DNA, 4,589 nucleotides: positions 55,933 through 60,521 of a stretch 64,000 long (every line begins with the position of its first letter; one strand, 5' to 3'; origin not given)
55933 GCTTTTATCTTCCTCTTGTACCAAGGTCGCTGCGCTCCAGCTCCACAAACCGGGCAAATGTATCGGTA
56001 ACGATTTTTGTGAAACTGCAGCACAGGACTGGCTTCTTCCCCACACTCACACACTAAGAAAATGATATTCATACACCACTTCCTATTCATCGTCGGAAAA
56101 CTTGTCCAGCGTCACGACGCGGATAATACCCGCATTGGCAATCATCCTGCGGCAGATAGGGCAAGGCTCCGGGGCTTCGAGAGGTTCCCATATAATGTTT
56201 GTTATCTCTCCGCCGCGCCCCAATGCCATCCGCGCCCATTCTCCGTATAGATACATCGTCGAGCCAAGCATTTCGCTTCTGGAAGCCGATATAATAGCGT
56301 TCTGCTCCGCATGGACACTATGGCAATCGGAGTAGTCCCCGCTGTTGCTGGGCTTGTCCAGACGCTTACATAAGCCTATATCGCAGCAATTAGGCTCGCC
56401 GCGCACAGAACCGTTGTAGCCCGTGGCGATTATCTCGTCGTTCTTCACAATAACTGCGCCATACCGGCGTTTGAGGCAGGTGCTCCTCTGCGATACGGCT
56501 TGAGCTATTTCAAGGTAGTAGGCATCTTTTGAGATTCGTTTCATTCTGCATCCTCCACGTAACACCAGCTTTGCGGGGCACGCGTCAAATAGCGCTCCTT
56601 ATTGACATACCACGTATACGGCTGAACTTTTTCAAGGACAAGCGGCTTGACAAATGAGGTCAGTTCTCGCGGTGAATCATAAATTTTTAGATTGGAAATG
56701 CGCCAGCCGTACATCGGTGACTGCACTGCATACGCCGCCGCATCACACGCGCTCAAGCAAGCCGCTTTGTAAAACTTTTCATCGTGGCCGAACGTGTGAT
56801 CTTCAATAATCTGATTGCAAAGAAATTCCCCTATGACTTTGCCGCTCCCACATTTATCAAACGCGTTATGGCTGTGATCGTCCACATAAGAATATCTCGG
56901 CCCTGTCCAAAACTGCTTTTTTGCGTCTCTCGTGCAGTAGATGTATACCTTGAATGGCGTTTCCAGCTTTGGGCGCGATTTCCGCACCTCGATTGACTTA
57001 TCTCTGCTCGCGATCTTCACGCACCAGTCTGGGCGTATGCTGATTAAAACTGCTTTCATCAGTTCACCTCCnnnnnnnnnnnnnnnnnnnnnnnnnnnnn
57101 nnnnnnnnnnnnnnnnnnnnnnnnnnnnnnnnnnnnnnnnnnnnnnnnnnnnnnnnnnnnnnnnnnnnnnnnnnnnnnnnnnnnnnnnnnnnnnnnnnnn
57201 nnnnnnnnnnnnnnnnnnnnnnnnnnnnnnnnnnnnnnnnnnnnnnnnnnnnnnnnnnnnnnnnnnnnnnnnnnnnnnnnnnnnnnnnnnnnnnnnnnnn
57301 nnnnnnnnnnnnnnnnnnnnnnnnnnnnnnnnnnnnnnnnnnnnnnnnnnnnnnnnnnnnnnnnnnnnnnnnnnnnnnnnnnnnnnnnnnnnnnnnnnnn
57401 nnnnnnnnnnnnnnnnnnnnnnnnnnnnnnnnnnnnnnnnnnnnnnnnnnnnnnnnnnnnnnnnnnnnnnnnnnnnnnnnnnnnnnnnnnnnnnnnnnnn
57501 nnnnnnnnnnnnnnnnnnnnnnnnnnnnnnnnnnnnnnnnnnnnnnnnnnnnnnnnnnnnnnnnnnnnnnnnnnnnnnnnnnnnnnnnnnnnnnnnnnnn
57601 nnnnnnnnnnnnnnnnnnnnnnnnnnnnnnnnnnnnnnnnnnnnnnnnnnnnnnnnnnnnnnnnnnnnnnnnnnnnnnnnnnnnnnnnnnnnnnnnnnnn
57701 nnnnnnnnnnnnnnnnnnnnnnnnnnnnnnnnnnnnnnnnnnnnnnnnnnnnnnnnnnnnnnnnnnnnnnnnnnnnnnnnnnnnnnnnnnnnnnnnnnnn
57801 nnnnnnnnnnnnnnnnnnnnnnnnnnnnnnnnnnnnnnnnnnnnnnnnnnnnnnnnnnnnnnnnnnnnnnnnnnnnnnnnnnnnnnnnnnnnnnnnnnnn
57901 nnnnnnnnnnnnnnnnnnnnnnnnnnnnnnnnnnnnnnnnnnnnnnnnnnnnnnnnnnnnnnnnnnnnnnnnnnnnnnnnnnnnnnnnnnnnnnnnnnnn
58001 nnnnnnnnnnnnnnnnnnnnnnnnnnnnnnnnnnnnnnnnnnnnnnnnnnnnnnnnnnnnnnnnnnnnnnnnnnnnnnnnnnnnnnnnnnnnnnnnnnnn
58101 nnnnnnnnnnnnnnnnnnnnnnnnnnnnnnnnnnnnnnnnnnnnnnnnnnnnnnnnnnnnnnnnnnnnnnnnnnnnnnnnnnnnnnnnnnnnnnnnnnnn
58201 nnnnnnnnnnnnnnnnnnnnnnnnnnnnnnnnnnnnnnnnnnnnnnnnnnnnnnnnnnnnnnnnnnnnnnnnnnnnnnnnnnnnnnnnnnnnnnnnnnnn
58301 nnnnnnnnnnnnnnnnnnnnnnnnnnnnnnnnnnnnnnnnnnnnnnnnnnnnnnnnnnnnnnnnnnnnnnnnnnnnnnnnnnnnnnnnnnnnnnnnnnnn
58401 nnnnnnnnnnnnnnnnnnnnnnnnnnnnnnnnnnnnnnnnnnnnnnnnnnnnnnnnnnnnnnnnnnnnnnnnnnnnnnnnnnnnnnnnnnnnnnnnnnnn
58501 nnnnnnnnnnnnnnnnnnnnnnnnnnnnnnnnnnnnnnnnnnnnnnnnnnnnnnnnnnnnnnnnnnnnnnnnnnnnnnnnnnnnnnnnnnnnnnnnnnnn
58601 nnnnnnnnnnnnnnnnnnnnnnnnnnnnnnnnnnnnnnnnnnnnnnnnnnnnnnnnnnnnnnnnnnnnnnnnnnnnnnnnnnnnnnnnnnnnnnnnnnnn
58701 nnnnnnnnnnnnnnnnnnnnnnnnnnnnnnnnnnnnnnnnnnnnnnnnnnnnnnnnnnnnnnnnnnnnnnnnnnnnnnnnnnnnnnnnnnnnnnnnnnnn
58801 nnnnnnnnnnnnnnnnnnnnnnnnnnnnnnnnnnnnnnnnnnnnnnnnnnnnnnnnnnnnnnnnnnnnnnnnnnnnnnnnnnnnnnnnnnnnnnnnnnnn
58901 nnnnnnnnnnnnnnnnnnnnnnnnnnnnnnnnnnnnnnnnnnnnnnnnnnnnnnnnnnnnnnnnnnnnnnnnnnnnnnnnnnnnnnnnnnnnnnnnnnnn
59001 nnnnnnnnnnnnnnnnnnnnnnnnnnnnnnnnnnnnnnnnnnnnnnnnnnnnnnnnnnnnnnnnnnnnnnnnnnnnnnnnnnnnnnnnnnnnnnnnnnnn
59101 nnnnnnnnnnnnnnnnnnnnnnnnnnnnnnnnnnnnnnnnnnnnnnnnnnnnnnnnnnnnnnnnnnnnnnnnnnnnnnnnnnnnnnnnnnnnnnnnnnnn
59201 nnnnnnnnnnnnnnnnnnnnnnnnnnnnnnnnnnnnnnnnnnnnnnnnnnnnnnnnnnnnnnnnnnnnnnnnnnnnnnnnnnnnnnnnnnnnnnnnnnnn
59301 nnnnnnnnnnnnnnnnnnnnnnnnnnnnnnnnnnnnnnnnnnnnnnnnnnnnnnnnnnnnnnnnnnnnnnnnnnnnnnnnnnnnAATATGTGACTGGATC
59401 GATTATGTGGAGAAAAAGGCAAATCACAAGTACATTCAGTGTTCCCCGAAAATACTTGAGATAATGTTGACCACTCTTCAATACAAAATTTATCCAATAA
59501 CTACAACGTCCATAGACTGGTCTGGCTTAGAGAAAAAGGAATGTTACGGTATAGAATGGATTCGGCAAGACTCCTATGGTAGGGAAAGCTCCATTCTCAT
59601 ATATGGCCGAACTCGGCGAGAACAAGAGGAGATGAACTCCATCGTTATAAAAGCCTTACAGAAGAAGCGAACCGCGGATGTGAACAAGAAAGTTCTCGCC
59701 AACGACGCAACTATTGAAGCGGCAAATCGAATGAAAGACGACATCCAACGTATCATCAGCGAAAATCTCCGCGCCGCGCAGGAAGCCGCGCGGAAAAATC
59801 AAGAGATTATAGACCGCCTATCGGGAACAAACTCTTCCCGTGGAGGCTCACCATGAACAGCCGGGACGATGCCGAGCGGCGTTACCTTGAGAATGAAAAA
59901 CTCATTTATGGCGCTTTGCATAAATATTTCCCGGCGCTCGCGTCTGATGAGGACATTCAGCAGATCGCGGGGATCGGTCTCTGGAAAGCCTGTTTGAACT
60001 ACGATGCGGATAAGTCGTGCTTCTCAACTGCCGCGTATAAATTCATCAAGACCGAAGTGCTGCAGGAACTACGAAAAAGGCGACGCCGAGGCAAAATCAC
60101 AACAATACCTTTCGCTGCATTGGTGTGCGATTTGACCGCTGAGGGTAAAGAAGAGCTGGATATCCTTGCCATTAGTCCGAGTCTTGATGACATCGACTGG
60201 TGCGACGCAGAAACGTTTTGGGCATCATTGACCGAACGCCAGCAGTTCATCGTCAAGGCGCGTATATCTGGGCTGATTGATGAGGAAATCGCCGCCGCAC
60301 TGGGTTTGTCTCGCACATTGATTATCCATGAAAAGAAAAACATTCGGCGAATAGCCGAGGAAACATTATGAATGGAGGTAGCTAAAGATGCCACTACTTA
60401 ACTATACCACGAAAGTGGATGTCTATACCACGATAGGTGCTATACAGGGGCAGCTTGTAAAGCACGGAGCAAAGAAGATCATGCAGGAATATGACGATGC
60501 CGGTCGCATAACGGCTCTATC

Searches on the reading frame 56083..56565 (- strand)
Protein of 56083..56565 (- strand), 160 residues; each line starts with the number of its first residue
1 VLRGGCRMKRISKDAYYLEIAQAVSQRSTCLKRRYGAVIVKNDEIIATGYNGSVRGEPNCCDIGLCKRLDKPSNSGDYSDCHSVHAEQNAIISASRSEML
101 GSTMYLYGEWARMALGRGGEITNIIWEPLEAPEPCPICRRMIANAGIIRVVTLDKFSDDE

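Call 53: search_protein_families(library=pfam, proteins=[window:56083-56565:-], max_evalue=0.001)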
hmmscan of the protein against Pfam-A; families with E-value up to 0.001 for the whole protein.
window:56083-56565:- (160 aa): 2 families
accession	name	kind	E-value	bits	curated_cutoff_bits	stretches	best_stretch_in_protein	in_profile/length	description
PF00383.29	dCMP_cyt_deam_1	-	8.2e-19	67.8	25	1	12-152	2-100/102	Cytidine and deoxycytidylate deaminase zinc-binding region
PF14437.12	MafB19-deam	-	2.7e-09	37.5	27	1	12-105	2-76/142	MafB19-like deaminase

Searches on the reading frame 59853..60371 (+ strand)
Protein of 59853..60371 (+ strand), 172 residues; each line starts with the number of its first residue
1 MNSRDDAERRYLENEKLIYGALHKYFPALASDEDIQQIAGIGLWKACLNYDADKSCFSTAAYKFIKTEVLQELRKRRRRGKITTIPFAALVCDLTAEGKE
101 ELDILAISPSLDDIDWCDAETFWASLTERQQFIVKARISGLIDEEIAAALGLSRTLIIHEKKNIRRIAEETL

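Call 54: search_protein_families(library=phrogs, proteins=[window:59853-60371:+], max_evalue=0.0001)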
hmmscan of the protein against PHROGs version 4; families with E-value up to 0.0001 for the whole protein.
window:59853-60371:+ (172 aa): 1 family
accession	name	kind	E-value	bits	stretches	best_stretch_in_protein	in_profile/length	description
phrog_351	-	transcription regulation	1.7e-15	57.7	1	7-157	505-711/928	RNA polymerase sigma factor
